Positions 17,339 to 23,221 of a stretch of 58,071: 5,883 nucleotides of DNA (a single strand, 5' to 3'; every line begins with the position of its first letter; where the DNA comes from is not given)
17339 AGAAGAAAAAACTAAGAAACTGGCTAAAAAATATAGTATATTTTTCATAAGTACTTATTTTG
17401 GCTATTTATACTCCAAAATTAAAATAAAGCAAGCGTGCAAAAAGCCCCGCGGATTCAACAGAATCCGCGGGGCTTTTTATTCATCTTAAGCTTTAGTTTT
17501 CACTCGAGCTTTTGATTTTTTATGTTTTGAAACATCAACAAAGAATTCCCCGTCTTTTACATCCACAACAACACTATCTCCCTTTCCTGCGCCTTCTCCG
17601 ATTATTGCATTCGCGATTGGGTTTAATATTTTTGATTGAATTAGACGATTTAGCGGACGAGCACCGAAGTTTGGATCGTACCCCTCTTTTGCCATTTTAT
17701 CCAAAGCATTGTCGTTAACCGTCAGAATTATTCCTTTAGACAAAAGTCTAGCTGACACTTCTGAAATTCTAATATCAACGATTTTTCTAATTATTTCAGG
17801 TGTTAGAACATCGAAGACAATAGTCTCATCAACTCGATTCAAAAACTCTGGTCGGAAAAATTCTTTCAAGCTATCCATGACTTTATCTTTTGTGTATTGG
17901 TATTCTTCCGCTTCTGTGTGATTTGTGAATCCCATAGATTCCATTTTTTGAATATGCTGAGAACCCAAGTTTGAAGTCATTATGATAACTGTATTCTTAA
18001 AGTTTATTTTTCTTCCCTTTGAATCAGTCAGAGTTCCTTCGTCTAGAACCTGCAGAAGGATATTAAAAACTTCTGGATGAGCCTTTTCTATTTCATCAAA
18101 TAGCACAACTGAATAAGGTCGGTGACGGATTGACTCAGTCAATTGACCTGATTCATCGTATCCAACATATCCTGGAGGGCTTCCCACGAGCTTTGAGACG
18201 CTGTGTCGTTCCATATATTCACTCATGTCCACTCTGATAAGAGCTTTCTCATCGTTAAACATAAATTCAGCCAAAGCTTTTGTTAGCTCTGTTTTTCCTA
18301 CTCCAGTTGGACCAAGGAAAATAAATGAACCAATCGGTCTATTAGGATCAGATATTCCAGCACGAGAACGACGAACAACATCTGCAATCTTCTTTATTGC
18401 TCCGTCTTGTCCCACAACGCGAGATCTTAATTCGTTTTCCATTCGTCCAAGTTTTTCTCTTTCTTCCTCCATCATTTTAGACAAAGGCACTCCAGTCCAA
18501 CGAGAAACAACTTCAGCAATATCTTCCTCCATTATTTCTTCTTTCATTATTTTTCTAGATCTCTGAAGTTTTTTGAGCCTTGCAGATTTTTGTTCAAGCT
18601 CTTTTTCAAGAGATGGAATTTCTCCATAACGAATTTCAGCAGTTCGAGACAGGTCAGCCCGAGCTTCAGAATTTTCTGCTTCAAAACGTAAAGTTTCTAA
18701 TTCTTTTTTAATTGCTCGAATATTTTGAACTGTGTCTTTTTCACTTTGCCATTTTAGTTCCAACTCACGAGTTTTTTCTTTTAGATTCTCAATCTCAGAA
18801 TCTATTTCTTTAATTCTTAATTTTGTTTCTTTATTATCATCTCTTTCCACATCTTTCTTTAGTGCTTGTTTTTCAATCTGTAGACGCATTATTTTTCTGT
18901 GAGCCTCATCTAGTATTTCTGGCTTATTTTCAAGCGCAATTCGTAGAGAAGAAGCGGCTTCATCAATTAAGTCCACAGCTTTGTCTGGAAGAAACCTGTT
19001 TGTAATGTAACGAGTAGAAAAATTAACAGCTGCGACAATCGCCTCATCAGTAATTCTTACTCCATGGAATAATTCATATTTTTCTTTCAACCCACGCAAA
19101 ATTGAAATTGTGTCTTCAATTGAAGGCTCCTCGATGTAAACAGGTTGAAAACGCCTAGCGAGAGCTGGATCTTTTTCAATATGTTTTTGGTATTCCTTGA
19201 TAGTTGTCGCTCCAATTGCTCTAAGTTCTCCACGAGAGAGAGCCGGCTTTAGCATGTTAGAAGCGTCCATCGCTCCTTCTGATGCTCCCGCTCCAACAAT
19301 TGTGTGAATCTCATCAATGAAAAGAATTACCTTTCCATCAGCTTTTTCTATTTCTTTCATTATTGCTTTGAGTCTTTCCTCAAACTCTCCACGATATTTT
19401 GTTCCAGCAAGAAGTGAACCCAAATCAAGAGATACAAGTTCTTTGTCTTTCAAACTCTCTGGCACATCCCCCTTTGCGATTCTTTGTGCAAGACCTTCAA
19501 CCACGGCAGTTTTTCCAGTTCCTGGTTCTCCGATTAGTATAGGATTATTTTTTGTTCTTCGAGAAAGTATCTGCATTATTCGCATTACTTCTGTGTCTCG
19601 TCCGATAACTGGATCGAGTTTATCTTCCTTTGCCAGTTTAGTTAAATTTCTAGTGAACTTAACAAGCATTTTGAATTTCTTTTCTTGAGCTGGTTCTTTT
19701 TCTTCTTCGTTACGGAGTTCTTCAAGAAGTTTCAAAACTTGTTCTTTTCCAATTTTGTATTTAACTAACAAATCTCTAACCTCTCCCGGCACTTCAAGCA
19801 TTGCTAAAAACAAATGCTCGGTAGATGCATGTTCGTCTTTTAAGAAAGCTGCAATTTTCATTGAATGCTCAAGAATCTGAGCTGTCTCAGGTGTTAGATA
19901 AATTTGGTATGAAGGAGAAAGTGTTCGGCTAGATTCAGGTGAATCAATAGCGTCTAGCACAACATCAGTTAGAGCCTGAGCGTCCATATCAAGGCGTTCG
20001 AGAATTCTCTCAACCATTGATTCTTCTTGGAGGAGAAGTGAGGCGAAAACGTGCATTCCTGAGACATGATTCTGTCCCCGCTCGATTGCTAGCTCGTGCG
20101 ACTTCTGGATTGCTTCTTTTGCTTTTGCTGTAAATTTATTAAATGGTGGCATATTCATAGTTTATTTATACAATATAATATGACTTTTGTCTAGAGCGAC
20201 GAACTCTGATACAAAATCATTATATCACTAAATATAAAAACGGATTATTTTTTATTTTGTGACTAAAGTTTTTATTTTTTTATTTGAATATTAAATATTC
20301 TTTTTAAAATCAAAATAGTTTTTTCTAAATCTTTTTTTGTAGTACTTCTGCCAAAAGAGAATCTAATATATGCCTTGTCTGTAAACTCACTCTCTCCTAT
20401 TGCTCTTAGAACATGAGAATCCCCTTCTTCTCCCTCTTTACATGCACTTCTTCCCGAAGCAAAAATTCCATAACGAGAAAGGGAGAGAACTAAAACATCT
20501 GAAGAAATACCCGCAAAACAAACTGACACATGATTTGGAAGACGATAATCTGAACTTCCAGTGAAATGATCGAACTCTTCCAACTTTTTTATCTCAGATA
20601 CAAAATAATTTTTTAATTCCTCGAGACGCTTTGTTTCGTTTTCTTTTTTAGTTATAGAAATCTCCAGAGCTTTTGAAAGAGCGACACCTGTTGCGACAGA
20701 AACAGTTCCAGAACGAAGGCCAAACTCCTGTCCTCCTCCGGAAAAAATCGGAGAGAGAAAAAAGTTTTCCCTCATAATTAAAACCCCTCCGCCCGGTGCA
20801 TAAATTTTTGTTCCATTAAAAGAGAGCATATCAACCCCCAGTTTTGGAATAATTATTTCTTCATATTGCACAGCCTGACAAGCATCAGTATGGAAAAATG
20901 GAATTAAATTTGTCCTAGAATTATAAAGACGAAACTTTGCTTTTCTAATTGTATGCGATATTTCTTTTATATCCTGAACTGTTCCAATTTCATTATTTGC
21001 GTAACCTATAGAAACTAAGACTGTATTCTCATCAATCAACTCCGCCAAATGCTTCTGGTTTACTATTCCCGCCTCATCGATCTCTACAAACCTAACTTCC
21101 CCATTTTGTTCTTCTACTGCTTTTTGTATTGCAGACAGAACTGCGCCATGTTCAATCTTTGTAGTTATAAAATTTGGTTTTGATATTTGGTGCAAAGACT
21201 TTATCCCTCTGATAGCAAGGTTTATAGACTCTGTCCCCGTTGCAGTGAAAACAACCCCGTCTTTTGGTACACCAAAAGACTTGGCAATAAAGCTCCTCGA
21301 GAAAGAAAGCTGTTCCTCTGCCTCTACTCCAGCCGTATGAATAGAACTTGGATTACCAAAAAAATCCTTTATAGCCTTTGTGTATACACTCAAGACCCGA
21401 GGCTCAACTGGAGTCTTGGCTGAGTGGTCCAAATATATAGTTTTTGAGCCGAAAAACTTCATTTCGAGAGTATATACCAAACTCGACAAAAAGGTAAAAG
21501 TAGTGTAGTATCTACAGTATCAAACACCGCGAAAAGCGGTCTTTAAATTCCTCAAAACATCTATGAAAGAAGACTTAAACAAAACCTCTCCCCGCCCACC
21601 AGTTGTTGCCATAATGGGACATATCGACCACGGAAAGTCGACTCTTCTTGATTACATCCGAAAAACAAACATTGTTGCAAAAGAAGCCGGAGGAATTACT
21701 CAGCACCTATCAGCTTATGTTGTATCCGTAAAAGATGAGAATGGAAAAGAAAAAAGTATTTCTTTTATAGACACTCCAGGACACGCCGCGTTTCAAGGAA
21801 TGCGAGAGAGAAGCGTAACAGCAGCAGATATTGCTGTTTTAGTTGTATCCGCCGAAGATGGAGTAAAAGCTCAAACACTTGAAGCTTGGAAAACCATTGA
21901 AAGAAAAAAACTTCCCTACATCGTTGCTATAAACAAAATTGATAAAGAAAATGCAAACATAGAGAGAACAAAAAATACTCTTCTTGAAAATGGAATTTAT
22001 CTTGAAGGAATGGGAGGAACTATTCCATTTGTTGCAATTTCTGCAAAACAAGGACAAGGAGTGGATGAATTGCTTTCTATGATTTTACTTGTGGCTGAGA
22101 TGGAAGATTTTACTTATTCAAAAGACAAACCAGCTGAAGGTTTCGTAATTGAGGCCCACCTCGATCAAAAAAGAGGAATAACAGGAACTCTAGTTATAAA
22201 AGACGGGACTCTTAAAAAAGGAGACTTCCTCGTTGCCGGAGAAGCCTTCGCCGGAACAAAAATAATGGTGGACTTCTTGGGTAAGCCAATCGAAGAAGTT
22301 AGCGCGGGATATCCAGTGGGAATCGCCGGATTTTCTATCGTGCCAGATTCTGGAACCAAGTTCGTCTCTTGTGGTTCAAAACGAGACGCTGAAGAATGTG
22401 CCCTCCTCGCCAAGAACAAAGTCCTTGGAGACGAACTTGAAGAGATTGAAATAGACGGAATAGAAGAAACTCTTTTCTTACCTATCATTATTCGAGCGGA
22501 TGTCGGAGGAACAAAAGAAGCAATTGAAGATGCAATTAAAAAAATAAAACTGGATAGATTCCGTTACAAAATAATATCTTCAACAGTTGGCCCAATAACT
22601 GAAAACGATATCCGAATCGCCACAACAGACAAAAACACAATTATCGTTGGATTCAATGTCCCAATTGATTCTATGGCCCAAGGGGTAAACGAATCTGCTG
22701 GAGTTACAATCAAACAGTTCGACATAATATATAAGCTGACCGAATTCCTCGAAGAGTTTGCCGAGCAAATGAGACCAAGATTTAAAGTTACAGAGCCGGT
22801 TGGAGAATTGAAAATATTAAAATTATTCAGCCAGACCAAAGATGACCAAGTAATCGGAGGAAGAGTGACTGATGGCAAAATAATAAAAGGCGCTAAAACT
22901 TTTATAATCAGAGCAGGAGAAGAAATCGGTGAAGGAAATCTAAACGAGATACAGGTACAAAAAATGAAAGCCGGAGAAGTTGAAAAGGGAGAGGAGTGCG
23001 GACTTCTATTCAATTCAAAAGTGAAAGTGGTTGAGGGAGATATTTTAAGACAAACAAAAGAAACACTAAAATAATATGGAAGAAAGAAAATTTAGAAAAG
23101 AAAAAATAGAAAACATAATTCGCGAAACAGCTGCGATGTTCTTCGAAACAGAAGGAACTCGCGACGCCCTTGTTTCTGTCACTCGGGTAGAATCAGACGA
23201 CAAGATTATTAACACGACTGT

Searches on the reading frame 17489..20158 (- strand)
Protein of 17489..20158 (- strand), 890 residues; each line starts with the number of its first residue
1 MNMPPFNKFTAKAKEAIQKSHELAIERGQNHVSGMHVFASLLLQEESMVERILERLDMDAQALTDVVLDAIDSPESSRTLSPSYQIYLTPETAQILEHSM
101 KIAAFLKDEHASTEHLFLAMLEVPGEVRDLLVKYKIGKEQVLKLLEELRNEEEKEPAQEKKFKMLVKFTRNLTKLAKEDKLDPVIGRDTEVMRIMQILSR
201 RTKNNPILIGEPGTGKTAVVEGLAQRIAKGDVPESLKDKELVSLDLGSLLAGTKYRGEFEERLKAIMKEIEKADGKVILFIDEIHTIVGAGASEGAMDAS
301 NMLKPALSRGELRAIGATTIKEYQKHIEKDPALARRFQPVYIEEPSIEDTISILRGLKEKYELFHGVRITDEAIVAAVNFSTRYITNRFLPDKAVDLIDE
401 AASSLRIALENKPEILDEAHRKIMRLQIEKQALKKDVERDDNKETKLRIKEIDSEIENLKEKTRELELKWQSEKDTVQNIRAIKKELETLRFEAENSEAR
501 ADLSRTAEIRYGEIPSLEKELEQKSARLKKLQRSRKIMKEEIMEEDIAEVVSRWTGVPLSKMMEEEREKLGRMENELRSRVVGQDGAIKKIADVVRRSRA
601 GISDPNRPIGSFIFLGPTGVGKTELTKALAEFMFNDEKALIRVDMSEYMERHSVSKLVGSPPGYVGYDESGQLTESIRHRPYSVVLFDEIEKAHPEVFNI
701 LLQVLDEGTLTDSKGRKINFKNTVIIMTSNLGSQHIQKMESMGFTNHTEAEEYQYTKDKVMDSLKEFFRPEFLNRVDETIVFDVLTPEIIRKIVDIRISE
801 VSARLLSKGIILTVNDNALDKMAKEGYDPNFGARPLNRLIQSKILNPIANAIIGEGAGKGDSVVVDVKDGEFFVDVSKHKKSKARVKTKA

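Call 48: search_protein_families(library=pfam, proteins=[window:17489-20158:-], max_evalue=0.01)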
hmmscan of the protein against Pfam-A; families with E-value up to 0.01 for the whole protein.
window:17489-20158:- (890 aa): 31 families (the best 25 are shown)
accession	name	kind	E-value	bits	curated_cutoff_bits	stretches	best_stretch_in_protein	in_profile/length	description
PF07724.20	AAA_2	-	1.1e-72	243.9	27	1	607-778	1-165/166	AAA domain (Cdc48 subfamily)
PF17871.7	AAA_lid_9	-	3.3e-34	117.4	22.8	1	346-445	1-100/104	AAA lid domain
PF00004.35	AAA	-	9.4e-26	91.2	21.2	2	207-320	2-110/131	ATPase family associated with various cellular activities (AAA)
PF10431.15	ClpB_D2-small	-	2.3e-23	82.5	21.9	1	785-865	1-81/81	C-terminal, D2-small domain, of ClpB protein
PF07728.20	AAA_5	-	1.9e-19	70.5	22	2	612-733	2-125/139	AAA domain (dynein-related subfamily)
PF02861.25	Clp_N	-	6.1e-13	49.2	20.7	2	21-71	2-52/53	Clp amino terminal domain, pathogenicity island component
PF13401.12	AAA_22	-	1.3e-11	45.4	27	2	202-293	4-97/130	AAA domain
PF13191.12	AAA_16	-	2.1e-11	45.1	32.6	1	184-230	2-51/167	AAA ATPase domain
PF00158.32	Sigma54_activat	-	9e-11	42.2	20.2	1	612-729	25-142/168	Sigma-54 interaction domain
PF13173.12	AAA_14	-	2.1e-06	28.2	27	0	207-289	6-76/129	AAA domain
PF12775.13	AAA_7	-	3.3e-06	27.2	25.8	0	612-658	36-82/181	P-loop containing dynein motor region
PF20030.5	bpMoxR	-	7.1e-06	25.7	27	0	184-230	14-57/205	MoxR domain in the MoxR-vWA-beta-propeller ternary systems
PF13521.12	AAA_28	-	1.7e-05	25.5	27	0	207-235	3-31/164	AAA domain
PF01695.23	IstB_IS21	-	2.4e-05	24.4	24.1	0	145-268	33-153/238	IstB-like ATP binding protein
PF20720.3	nSTAND3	-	2.7e-05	24.3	27.2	0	202-229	16-43/155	Novel STAND NTPase 3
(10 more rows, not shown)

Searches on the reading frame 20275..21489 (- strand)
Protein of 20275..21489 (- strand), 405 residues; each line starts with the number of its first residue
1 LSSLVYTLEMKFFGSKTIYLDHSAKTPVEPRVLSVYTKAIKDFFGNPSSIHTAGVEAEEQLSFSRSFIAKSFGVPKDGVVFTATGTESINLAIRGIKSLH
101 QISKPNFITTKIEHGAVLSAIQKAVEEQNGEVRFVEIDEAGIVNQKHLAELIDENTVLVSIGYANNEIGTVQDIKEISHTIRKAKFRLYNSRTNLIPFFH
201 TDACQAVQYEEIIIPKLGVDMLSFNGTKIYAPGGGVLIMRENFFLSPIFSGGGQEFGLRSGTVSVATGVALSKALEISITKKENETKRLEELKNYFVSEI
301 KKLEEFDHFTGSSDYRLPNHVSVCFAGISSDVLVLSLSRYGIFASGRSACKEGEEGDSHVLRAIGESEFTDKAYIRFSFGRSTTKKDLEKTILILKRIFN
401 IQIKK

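Call 48: search_protein_families(library=pfam, proteins=[window:20275-21489:-], max_evalue=0.01)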
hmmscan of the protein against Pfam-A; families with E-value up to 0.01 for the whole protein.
window:20275-21489:- (405 aa): 2 families
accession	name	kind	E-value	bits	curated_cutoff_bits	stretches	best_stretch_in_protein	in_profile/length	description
PF00266.25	Aminotran_5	-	4.9e-55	187.4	21.5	1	18-390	1-370/371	Aminotransferase class-V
PF06838.17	Met_gamma_lyase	-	0.0095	15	24.2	0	124-236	124-229/405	Methionine gamma-lyase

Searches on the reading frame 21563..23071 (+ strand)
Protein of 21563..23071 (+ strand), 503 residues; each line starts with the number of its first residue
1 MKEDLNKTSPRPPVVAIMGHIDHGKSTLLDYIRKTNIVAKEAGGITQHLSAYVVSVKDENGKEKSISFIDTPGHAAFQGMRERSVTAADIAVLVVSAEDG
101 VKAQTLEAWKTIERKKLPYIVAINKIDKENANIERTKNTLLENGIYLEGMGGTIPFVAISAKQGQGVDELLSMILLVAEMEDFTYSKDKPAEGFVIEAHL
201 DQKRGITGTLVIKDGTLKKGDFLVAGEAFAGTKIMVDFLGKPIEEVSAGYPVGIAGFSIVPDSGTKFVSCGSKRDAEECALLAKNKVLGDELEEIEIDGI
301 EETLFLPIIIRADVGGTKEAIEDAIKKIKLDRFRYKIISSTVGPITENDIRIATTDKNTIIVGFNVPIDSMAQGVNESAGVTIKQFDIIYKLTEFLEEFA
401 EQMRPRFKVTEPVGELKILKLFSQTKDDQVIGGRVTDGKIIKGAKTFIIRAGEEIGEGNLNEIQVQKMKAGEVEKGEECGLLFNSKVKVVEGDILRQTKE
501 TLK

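Call 63: find_related_loci(query=window:21563-23071:+, collection=metagenome_contigs, flank=8000)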
Query window:21563-23071:+ (503 aa) in metagenome_contigs; peptide patterns used: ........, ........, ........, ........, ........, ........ (x = any residue, [..] = any of these).
600 stretches matched a pattern (row limit reached: there are more); 258 encode a relative of the query (tblastn E <= 1e-3); the best 80 are kept; 80 distinct loci.
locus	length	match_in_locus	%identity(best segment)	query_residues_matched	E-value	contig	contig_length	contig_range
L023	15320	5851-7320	52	2-495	2e-157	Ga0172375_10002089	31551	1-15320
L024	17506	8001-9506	49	6-495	8e-148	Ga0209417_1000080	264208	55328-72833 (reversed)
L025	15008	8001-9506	49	3-495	2e-146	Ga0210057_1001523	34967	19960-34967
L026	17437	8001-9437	50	11-495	4e-141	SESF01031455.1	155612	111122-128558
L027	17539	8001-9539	47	2-495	3e-135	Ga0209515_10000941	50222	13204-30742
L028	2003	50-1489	46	6-495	2e-136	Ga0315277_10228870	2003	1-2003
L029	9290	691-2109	44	10-495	2e-123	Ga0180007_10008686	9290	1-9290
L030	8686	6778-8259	43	2-495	9e-121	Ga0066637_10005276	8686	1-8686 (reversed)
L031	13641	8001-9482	41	10-503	2e-106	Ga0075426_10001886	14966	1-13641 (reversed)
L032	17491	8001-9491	41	2-495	2e-106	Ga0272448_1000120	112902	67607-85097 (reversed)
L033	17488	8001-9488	42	3-495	1e-104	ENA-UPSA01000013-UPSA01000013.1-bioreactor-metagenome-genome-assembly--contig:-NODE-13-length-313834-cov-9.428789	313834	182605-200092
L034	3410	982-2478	41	4-495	5e-105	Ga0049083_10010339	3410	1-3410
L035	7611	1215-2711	41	4-495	6e-103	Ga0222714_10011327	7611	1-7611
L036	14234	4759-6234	39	7-495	7e-103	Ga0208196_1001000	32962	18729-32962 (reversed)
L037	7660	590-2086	41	4-495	5e-103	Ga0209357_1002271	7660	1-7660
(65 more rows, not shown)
